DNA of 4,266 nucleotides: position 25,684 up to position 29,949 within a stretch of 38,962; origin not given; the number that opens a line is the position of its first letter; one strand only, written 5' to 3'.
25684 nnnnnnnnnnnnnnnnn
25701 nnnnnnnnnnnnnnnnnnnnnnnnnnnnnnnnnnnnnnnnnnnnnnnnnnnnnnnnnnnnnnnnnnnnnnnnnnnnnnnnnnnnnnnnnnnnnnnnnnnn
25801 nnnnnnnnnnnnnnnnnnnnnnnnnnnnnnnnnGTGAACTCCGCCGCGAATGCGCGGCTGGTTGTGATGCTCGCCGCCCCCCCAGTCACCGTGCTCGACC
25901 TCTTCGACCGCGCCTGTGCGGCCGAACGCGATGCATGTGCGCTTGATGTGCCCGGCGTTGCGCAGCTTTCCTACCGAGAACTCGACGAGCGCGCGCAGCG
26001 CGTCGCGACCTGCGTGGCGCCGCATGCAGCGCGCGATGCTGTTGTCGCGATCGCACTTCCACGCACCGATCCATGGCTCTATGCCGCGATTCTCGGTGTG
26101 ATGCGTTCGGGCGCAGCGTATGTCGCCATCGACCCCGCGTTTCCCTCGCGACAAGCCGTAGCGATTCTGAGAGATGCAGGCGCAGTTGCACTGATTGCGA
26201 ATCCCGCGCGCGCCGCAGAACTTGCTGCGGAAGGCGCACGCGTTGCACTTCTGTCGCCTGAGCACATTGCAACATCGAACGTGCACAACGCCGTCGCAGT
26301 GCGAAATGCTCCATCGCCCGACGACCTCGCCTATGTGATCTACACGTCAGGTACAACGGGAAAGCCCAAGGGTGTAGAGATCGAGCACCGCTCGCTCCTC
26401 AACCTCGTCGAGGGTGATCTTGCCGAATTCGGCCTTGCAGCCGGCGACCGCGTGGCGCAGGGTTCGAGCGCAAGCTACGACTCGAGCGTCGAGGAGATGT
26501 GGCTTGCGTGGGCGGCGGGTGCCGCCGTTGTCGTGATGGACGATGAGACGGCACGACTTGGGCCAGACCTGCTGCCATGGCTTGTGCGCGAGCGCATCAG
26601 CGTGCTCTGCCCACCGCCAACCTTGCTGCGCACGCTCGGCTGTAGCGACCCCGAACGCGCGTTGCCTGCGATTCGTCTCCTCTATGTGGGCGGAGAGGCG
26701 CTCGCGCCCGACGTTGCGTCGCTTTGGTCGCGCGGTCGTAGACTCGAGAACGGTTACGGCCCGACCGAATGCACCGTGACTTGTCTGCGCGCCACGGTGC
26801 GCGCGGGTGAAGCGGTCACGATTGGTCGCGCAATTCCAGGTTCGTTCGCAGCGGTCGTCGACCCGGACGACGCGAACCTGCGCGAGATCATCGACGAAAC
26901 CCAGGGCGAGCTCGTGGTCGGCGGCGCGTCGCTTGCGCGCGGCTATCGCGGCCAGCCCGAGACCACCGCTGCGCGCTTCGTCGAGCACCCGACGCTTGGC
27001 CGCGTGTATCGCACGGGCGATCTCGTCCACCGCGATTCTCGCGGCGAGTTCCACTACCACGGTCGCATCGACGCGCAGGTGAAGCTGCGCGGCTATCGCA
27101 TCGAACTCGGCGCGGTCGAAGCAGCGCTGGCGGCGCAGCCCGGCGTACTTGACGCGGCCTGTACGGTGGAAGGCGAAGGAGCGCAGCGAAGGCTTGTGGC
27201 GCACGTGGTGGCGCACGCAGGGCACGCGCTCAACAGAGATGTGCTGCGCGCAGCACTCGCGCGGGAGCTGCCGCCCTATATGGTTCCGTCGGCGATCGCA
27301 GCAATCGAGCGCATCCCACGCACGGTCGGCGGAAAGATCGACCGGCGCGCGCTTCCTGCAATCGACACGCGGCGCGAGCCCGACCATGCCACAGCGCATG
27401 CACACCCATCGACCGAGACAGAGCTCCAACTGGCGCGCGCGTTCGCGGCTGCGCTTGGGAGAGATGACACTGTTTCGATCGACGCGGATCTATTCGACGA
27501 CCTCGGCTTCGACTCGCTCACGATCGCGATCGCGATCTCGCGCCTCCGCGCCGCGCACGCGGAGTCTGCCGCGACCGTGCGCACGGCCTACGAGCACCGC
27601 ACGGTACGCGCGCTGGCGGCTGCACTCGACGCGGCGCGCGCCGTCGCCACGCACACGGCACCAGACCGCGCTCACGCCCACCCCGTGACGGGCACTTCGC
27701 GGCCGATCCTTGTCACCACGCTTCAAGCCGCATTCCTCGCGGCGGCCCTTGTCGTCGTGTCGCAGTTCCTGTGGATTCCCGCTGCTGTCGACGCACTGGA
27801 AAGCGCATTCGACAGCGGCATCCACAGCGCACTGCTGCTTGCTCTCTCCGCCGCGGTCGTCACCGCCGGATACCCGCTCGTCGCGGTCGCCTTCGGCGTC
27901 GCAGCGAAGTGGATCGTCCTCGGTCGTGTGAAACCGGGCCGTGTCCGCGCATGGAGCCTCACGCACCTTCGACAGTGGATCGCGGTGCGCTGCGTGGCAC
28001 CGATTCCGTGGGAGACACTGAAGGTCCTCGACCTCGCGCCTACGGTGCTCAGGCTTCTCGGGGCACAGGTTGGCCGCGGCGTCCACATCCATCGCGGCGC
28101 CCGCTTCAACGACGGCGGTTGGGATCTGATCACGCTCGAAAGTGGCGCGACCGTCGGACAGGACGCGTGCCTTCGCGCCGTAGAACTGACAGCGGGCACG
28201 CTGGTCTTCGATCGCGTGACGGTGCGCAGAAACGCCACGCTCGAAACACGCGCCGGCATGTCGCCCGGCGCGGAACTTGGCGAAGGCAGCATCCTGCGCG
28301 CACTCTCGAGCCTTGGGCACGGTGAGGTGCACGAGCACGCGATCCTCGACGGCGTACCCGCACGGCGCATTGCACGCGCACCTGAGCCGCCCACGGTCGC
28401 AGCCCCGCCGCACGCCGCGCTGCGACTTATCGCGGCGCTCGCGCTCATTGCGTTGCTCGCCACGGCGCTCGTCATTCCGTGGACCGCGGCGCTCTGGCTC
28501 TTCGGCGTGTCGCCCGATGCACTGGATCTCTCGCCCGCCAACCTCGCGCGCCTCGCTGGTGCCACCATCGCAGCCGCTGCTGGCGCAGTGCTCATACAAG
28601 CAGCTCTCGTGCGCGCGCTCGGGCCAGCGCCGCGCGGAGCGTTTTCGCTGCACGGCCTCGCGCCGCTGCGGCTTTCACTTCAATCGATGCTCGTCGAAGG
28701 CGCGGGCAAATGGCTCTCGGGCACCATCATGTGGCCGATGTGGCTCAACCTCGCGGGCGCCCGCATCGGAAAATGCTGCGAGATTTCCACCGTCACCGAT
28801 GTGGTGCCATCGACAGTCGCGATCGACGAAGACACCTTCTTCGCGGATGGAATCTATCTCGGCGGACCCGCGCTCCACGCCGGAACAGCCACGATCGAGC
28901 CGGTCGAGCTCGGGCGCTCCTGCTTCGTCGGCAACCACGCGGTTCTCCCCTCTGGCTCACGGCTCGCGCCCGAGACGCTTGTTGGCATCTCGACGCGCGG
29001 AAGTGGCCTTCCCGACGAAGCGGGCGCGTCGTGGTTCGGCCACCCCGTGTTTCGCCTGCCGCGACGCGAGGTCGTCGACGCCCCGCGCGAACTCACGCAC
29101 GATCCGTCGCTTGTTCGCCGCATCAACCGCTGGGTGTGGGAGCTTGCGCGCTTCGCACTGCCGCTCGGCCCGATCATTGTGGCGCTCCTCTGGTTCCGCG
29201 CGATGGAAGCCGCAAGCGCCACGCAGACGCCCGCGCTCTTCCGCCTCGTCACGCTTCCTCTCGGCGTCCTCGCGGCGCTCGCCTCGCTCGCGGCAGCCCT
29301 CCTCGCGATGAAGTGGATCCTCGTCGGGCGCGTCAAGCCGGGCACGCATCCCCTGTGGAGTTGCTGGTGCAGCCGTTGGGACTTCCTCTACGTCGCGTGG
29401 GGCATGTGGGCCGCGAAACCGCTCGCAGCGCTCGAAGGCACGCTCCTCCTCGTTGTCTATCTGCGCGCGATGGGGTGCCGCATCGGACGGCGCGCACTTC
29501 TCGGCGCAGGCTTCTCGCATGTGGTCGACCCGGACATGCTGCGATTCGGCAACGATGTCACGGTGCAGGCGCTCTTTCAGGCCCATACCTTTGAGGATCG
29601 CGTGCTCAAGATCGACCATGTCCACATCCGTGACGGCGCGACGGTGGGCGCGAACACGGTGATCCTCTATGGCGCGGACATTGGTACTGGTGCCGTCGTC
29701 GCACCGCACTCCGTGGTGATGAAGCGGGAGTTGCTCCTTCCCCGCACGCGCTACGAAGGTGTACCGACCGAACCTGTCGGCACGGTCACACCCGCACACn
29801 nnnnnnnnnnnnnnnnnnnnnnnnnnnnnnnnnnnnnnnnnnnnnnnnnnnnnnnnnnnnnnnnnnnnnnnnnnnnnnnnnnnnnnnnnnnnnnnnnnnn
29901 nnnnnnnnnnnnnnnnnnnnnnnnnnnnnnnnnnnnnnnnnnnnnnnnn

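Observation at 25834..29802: Pls-type membrane NRPS: a predicted template-independent homopoly(amino acid) synthetase in an unusual genomic background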

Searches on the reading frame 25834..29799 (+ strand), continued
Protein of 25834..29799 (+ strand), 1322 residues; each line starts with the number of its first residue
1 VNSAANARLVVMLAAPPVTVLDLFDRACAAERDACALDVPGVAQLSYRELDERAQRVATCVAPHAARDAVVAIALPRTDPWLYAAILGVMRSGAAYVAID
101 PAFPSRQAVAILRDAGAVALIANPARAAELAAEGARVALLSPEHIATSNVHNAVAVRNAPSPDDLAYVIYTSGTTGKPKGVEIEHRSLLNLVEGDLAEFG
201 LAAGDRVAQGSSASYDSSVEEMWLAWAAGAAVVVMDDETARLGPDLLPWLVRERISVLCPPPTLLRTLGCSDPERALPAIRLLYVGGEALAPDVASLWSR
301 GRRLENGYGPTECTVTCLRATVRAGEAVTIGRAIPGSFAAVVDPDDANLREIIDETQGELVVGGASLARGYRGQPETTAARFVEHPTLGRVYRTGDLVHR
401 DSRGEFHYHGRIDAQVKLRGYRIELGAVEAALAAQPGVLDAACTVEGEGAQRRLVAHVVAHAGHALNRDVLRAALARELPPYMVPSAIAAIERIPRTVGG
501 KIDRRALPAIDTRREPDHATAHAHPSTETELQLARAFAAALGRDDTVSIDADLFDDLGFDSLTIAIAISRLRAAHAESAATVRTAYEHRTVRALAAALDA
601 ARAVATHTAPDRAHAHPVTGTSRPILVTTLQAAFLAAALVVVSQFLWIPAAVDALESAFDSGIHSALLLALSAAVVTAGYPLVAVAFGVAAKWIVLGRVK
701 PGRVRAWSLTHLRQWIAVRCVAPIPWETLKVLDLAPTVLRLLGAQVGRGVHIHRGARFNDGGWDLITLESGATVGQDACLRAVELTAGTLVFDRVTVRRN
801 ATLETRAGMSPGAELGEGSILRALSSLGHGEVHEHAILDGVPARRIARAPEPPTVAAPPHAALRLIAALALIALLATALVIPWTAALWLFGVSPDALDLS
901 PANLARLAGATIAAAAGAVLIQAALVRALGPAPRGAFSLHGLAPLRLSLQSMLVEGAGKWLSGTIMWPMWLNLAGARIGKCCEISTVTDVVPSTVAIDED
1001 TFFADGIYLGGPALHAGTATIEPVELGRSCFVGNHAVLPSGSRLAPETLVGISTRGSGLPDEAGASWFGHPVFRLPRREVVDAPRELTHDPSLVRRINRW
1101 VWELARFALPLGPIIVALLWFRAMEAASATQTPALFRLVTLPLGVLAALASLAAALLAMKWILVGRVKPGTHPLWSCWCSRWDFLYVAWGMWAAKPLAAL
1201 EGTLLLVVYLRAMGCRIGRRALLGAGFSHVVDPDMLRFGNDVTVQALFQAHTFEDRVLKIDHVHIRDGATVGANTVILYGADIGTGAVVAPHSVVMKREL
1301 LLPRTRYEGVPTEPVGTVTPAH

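Call 14: find_encoding_contigs(protein=P0094, flank=6000, max_places=1)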
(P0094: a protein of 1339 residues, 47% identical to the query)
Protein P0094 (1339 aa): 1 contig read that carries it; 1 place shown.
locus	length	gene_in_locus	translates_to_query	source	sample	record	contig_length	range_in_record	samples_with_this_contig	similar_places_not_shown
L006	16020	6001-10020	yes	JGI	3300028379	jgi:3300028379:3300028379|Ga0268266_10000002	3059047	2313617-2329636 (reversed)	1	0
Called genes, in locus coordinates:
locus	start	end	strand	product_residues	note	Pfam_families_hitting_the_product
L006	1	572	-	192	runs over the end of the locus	PF06041:DUF924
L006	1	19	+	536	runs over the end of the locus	PF00990:GGDEF, PF00563:EAL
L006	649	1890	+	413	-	PF00919:UPF0004, PF04055:Radical_SAM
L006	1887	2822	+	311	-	PF02881:SRP54_N, PF13191:AAA_16 (weak), PF00448:SRP54, PF13401:AAA_22 (weak)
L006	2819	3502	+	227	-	PF04279:IspA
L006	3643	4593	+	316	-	PF05067:Mn_catalase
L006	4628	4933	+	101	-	-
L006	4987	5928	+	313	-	PF01545:Cation_efflux, PF16916:ZT_dimer (weak)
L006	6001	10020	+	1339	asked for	PF00501:AMP-binding, PF13193:AMP-binding_C, PF00550:PP-binding, PF00132:Hexapep (faint)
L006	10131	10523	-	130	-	PF03203:MerC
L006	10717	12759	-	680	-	PF07715:Plug, PF00593:TonB_dep_Rec_b-barrel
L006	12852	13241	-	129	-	-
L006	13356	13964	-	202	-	PF00081:Sod_Fe_N, PF02777:Sod_Fe_C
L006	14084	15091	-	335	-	PF00158:Sigma54_activat, PF01078:Mg_chelatase (faint), PF14532:Sigma54_activ_2, PF07728:AAA_5 (weak), PF25601:AAA_lid_14, PF02954:HTH_8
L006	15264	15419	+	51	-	-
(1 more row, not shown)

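Call 15: find_encoding_contigs(protein=P0091, flank=6000, max_places=1)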
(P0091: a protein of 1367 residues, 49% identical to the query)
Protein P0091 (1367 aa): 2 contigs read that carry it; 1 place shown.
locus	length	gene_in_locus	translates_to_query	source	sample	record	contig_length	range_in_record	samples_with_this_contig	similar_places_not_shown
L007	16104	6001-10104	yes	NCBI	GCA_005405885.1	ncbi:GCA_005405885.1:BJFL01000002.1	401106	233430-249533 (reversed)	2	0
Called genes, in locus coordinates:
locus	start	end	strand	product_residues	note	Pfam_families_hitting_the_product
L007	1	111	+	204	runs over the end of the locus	-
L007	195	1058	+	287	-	PF04672:Methyltransf_19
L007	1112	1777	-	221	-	PF00005:ABC_tran, PF13304:AAA_21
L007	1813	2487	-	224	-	PF00005:ABC_tran, PF13555:AAA_29 (weak), PF02463:SMC_N (faint), PF13304:AAA_21 (faint)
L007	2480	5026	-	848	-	-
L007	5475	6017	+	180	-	PF00856:SET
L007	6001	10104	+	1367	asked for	PF00501:AMP-binding, PF13193:AMP-binding_C, PF00550:PP-binding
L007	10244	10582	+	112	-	-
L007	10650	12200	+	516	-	PF16656:Pur_ac_phosph_N, PF00149:Metallophos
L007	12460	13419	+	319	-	PF00532:Peripla_BP_1, PF13407:Peripla_BP_4, PF13377:Peripla_BP_3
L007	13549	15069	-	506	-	PF13520:AA_permease_2, PF00324:AA_permease, PF13906:AA_permease_C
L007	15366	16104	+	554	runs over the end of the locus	PF07969:Amidohydro_3, PF01979:Amidohydro_1 (faint)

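Call 82: search_protein_families(library=pfam, proteins=[L004:4614-5321:+], max_evalue=0.0001)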
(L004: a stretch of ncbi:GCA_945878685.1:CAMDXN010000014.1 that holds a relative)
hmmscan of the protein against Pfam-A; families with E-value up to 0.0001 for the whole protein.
L004:4614-5321:+ (236 aa): 4 families
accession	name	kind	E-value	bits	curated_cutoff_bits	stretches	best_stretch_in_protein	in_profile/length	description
PF13847.12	Methyltransf_31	-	3e-10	40.4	27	1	1-114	7-113/145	Methyltransferase domain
PF08242.18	Methyltransf_12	-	1.9e-08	35.3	30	1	2-107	1-97/98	Methyltransferase domain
PF08241.18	Methyltransf_11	-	2.6e-08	34.8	21.2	1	2-110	1-95/95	Methyltransferase domain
PF13649.12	Methyltransf_25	-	2e-07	32.1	27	1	2-106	2-97/97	Methyltransferase domain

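Call 101: search_protein_families(library=ncbifam, proteins=[P0091, P0094, P0075], max_evalue=1e-60)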
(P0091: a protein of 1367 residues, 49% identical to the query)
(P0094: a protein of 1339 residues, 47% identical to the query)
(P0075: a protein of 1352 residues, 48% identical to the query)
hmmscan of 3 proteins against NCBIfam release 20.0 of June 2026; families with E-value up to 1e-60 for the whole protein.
P0091 (1367 aa): 9 families
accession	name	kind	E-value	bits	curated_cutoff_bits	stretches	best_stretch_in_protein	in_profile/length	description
NF004282.0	PRK05691.1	subfamily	4.5e-131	437.8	4090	1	162-593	3867-4306/4334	non-ribosomal peptide synthase/polyketide synthase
TIGR01733.1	AA-adenyl-dom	subfamily_domain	4.4e-115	384.7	317.4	1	50-440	1-408/409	amino acid adenylation domain-containing protein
TIGR02353.1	NRPS_term_dom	equivalog_domain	3.9e-110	369.2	423.1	1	625-1317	6-694/695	Pls/PosA family non-ribosomal peptide synthetase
NF038078.1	NRPS_MxcG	equivalog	2.8e-93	313.2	2300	1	16-594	457-1040/1442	myxochelin non-ribosomal peptide synthetase MxcG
NF041803.1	NRPS_SolG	exception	2.1e-82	277.3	2200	1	14-595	557-1155/1163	solanimycin non-ribosomal peptide synthetase SolG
NF047350.1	aureusi_NRPS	equivalog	8.5e-82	275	2500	1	45-593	1456-1988/2373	aureusimine non-ribosomal peptide synthetase AusA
NF007605.2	PRK10252.1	equivalog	1.9e-69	234.4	2400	1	46-594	477-1040/1292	enterobactin non-ribosomal peptide synthetase EntF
NF003417.0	PRK04813.1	subfamily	3.3e-66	223.9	476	1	46-506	26-499/505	D-alanine--poly(phosphoribitol) ligase subunit DltA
TIGR01734.1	D-ala-DACP-lig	equivalog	1.1e-63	215.5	559.85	1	46-506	23-498/504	D-alanine--poly(phosphoribitol) ligase subunit DltA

P0094 (1339 aa): 9 families
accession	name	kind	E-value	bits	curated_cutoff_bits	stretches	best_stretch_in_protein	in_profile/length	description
TIGR01733.1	AA-adenyl-dom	subfamily_domain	7.6e-113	377.4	317.4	1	53-445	1-407/409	amino acid adenylation domain-containing protein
TIGR02353.1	NRPS_term_dom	equivalog_domain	8.1e-111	371.5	423.1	1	644-1327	14-694/695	Pls/PosA family non-ribosomal peptide synthetase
NF004282.0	PRK05691.1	subfamily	4.1e-93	311.8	4090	1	16-606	1128-1709/4334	non-ribosomal peptide synthase/polyketide synthase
NF047350.1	aureusi_NRPS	equivalog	1.7e-87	293.9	2500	1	48-601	435-974/2373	aureusimine non-ribosomal peptide synthetase AusA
NF038078.1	NRPS_MxcG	equivalog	2.3e-84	283.6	2300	1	49-611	479-1050/1442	myxochelin non-ribosomal peptide synthetase MxcG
NF041803.1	NRPS_SolG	exception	1.9e-80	270.8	2200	1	45-600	580-1153/1163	solanimycin non-ribosomal peptide synthetase SolG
NF007605.2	PRK10252.1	equivalog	3.1e-72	243.6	2400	1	41-604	468-1043/1292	enterobactin non-ribosomal peptide synthetase EntF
NF003417.0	PRK04813.1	subfamily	2.9e-65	220.7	476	1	47-512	24-499/505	D-alanine--poly(phosphoribitol) ligase subunit DltA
TIGR01734.1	D-ala-DACP-lig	equivalog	9.3e-63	212.5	559.85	1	47-512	21-498/504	D-alanine--poly(phosphoribitol) ligase subunit DltA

P0075 (1352 aa): 9 families
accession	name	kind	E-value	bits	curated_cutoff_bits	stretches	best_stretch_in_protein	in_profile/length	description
TIGR02353.1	NRPS_term_dom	equivalog_domain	1.6e-114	383.7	423.1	1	651-1335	14-694/695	Pls/PosA family non-ribosomal peptide synthetase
TIGR01733.1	AA-adenyl-dom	subfamily_domain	9.1e-108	360.7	317.4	1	54-450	1-408/409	amino acid adenylation domain-containing protein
NF004282.0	PRK05691.1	subfamily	2.3e-106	355.8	4090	0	13-394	1124-1498/4334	non-ribosomal peptide synthase/polyketide synthase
NF047350.1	aureusi_NRPS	equivalog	8.8e-94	314.7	2500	1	23-604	416-973/2373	aureusimine non-ribosomal peptide synthetase AusA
NF041803.1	NRPS_SolG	exception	6e-89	298.9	2200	1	11-606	552-1155/1163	solanimycin non-ribosomal peptide synthetase SolG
NF038078.1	NRPS_MxcG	equivalog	2.4e-84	283.6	2300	1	30-603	466-1038/1442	myxochelin non-ribosomal peptide synthetase MxcG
NF007605.2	PRK10252.1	equivalog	3e-70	237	2400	1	50-607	477-1042/1292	enterobactin non-ribosomal peptide synthetase EntF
NF003417.0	PRK04813.1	subfamily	1.2e-65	222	476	1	50-516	26-499/505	D-alanine--poly(phosphoribitol) ligase subunit DltA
TIGR01734.1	D-ala-DACP-lig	equivalog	1e-61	209.1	559.85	1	49-516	22-498/504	D-alanine--poly(phosphoribitol) ligase subunit DltA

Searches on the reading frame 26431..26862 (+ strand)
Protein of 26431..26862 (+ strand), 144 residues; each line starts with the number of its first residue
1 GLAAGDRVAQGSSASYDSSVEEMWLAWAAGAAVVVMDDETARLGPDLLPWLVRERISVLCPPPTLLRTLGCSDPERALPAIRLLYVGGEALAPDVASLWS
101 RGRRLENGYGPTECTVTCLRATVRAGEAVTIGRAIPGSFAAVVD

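Call 73: search_solved_structures(query=window:26431-26862:+, max_evalue=1e-10, show_alignments=5)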
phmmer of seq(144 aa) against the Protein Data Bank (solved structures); distinct sequences matched with E-value up to 1e-10: 8.
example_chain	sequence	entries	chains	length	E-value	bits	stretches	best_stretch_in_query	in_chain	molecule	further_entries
7wew_A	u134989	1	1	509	3.7e-22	82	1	2-144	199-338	Epsilon-poly-L-lysine synthase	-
8g97_A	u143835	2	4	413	2.2e-15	60.1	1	1-138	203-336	Dimodular nonribosomal peptide synthase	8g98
8g95_A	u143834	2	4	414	2.2e-15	60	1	1-138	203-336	Dimodular nonribosomal peptide synthase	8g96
1amu_A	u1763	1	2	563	9e-13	51.6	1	5-136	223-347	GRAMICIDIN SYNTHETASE 1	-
5n81_A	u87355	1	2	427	9.8e-12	48.2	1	2-137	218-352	Tyrocidine synthase 1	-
4oxi_A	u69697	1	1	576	2.5e-11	46.9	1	2-142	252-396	Enterobactin synthetase component F-related protein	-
5n82_A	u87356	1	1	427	2.6e-11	46.8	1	2-137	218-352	Tyrocidine synthase 1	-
8www_A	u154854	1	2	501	3.8e-11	46.3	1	2-137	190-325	Carrier domain-containing protein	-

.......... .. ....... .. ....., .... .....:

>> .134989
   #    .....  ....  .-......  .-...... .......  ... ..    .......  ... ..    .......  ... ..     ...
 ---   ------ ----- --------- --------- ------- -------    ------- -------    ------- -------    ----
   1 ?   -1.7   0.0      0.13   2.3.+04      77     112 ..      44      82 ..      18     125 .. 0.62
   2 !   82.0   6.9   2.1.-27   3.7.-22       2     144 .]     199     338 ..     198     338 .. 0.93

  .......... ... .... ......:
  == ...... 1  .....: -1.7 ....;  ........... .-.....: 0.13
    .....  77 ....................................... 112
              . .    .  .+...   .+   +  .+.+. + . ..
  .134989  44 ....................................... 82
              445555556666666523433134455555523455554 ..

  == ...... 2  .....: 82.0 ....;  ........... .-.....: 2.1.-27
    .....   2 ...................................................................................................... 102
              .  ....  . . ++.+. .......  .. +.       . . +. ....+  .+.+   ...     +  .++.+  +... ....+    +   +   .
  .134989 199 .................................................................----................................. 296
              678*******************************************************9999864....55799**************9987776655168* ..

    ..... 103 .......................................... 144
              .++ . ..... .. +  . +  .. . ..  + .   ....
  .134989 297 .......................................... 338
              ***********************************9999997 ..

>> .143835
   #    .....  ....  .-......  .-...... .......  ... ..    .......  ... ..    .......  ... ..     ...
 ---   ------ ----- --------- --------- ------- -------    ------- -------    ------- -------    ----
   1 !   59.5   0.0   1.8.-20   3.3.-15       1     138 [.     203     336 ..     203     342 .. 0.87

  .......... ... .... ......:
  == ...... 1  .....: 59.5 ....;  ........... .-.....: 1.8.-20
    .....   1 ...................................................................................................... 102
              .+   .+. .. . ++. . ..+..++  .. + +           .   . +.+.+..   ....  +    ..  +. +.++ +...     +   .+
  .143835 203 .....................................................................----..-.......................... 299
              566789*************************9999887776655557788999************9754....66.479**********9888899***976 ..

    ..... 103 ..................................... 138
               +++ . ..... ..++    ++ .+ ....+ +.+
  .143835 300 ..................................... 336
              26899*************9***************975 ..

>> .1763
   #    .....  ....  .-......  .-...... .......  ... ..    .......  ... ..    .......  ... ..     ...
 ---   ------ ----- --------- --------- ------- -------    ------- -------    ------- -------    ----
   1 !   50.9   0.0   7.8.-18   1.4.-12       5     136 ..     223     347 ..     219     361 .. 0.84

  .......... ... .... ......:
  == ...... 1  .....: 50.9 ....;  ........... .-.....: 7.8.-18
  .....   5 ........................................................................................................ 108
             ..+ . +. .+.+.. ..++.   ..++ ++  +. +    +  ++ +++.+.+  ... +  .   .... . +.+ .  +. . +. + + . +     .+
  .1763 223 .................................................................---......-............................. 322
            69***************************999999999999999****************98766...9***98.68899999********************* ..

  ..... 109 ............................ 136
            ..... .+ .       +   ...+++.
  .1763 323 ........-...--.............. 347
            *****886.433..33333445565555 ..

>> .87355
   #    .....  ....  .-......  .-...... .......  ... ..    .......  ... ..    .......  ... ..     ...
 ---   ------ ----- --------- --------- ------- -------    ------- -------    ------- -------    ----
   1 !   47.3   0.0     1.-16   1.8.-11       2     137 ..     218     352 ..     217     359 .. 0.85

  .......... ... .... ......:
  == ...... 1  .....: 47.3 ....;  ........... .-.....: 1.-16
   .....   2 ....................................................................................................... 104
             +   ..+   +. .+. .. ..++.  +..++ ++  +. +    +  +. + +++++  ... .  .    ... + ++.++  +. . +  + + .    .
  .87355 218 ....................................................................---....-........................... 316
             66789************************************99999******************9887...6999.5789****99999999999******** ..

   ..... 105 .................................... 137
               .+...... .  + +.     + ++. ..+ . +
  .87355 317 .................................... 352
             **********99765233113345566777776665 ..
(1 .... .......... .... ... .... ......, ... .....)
